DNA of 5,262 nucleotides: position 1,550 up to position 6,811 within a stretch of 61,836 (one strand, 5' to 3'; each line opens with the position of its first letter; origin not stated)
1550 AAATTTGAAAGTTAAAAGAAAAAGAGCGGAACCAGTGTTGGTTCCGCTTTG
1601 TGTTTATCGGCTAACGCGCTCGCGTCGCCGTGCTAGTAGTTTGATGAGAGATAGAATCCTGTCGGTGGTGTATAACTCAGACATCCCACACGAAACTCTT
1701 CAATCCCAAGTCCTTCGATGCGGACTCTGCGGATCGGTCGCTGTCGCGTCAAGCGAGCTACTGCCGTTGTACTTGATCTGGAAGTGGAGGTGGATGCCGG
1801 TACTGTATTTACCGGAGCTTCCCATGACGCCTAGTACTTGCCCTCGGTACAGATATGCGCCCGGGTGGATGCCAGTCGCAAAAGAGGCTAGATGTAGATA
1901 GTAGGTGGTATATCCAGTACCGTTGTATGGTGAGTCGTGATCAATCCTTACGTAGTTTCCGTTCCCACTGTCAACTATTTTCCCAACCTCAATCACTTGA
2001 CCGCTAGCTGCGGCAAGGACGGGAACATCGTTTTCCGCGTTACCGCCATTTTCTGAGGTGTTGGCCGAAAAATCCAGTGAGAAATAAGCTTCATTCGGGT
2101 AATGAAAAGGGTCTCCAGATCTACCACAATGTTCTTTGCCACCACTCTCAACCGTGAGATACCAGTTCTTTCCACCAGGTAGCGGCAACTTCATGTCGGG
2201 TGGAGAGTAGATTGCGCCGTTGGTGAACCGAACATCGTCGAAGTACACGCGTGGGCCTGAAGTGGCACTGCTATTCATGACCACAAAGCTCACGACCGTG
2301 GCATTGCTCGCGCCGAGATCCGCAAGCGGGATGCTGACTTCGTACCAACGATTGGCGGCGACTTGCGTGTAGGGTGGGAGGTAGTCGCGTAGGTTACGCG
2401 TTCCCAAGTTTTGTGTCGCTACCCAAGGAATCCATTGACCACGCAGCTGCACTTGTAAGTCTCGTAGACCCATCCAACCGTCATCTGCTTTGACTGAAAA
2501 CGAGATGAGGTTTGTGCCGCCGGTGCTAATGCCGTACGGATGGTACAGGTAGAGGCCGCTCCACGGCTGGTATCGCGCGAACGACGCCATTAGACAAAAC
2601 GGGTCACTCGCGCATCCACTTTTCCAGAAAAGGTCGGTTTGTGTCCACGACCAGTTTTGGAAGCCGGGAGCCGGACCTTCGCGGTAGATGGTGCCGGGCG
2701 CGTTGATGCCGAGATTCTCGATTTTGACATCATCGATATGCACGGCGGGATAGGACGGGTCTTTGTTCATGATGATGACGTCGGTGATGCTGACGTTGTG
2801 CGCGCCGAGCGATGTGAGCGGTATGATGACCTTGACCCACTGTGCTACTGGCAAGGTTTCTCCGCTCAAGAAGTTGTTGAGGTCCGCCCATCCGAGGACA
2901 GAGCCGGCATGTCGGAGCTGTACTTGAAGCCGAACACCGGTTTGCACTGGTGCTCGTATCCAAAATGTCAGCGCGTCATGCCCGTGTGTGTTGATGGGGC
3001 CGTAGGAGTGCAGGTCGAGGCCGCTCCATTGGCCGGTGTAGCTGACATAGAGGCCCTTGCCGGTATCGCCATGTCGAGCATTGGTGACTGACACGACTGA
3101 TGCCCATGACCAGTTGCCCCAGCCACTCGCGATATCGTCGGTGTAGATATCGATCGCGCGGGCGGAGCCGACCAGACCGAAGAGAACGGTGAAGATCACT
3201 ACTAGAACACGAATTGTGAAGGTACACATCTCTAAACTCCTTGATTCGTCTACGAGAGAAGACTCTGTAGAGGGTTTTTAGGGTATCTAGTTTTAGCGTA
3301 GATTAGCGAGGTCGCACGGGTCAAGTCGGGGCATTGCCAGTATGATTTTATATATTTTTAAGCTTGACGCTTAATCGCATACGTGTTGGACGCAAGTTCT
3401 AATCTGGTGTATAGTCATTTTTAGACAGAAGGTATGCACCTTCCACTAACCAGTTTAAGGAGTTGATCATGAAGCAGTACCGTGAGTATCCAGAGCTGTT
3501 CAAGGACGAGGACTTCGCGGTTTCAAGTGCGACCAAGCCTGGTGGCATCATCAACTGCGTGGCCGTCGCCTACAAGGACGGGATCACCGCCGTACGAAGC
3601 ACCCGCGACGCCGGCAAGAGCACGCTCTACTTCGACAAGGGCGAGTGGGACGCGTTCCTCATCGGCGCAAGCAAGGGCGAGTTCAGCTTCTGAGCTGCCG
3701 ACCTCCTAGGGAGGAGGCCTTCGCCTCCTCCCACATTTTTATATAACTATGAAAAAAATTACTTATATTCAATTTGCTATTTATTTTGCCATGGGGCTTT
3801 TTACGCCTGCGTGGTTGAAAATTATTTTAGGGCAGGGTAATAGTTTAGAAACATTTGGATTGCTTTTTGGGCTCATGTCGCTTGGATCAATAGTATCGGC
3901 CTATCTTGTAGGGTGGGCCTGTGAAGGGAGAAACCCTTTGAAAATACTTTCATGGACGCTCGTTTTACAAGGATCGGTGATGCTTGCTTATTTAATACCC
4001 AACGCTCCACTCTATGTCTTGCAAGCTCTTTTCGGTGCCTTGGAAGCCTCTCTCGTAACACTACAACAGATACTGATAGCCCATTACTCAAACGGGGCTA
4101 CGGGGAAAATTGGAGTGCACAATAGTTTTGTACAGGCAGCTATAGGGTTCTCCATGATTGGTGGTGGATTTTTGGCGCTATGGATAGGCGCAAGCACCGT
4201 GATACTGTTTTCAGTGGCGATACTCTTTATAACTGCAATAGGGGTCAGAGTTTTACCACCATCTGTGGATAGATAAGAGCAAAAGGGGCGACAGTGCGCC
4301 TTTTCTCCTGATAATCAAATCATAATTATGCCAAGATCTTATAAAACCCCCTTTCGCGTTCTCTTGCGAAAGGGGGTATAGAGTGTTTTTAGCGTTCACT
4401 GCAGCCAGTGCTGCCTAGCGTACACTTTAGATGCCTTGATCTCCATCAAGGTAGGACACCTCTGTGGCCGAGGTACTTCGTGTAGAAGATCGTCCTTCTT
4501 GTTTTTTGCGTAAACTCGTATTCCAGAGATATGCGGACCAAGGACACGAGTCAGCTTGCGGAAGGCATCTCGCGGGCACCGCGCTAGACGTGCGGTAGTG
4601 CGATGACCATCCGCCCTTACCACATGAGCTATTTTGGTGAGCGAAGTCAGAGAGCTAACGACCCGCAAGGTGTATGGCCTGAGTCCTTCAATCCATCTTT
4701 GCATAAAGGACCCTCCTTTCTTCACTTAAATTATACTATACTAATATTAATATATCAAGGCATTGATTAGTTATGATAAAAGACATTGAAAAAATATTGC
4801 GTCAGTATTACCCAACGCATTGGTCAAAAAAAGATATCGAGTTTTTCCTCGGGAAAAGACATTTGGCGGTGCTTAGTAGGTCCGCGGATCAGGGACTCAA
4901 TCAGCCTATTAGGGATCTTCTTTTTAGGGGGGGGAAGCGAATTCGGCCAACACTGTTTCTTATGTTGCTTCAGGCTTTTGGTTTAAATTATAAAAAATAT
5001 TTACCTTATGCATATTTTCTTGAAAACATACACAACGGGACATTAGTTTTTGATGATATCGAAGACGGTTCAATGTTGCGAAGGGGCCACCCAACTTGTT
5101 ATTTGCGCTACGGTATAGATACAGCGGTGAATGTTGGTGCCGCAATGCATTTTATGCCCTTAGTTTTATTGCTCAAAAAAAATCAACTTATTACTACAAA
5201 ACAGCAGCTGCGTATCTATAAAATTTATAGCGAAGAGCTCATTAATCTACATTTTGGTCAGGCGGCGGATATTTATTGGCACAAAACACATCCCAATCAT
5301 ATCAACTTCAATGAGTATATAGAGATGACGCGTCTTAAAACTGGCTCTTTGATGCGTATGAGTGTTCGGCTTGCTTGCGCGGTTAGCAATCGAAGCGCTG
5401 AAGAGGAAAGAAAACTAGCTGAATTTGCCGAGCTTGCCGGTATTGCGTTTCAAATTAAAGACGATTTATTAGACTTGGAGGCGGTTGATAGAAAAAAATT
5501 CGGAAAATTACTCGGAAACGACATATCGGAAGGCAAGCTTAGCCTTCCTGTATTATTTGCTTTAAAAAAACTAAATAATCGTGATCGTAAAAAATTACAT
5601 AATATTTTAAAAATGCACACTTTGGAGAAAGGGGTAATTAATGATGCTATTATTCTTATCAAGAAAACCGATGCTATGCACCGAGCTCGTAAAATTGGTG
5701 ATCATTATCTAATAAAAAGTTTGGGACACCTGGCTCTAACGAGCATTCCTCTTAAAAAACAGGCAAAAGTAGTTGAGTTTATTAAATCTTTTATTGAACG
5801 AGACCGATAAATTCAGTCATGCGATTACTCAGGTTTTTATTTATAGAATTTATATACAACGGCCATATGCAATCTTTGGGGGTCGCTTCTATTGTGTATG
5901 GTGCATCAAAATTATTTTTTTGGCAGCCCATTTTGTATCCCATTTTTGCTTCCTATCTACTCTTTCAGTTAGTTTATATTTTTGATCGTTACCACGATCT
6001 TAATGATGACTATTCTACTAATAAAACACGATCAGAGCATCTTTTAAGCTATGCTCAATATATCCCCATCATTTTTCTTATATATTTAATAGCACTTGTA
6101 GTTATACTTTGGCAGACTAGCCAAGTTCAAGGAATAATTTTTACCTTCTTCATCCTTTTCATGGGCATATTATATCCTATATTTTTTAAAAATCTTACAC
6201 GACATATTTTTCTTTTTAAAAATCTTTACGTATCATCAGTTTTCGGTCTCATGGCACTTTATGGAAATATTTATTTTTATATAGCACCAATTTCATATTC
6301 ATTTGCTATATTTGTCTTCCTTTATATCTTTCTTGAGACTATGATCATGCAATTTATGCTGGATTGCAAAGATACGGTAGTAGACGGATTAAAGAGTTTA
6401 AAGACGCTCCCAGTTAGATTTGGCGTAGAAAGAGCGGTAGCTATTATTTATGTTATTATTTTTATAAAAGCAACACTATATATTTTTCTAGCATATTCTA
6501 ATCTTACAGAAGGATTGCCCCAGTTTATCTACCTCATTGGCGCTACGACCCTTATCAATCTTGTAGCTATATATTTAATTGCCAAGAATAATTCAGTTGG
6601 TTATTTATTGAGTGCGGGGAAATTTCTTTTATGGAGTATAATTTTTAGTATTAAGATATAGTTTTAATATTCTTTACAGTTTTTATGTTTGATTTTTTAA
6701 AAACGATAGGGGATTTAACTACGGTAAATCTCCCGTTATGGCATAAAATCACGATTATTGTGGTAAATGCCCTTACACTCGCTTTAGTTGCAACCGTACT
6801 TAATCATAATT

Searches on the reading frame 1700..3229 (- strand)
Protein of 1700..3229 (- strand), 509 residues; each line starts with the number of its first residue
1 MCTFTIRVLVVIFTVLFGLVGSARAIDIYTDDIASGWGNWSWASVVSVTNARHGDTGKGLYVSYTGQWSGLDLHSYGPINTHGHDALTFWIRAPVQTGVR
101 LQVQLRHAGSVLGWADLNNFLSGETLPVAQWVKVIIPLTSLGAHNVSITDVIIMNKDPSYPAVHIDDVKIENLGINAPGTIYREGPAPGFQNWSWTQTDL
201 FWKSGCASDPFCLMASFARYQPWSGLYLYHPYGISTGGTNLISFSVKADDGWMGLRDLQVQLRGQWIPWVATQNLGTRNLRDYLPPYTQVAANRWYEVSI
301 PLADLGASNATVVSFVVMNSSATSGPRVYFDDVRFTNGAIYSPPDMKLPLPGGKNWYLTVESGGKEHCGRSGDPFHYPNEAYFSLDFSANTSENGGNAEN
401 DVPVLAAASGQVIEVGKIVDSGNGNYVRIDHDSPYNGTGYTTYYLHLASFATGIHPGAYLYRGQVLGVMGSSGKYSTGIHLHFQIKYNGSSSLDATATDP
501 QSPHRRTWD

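Call 77: search_protein_families(library=pfam, proteins=[window:1700-3229:-], max_evalue=0.001)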
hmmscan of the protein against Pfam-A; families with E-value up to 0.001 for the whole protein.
window:1700-3229:- (509 aa): 1 family
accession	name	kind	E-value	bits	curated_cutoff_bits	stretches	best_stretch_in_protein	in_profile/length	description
PF01551.29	Peptidase_M23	-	1.3e-18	67.4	28.7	1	398-490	10-92/96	Peptidase family M23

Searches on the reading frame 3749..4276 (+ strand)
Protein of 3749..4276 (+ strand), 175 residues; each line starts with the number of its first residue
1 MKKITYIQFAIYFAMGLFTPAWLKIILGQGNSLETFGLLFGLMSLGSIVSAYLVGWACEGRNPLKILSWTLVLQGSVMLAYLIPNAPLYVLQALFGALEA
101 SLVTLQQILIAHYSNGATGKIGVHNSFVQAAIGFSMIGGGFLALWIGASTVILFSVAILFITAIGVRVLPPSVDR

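Call 77: search_protein_families(library=pfam, proteins=[window:3749-4276:+], max_evalue=0.001)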
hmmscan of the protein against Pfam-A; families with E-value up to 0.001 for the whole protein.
window:3749-4276:+ (175 aa): 1 family
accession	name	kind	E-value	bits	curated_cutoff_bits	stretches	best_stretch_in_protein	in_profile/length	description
PF07690.21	MFS_1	-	7.5e-11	42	33.4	1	7-170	4-175/347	Major Facilitator Superfamily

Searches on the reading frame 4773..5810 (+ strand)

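Call 77: search_protein_families(library=pfam, proteins=[window:4773-5810:+], max_evalue=0.001)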
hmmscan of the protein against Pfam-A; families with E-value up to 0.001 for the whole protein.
window:4773-5810:+ (345 aa): 1 family
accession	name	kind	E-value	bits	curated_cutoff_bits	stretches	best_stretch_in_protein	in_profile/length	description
PF00348.22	polyprenyl_synt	-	4.4e-63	213.3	27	1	41-292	3-247/251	Polyprenyl synthetase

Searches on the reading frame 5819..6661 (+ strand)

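Call 77: search_protein_families(library=pfam, proteins=[window:5819-6661:+], max_evalue=0.001)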
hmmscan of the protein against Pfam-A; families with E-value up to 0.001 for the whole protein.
window:5819-6661:+ (280 aa): 1 family
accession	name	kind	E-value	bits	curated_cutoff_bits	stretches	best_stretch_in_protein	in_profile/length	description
PF01040.23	UbiA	-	1.3e-12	48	34.2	1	23-259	7-237/250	UbiA prenyltransferase family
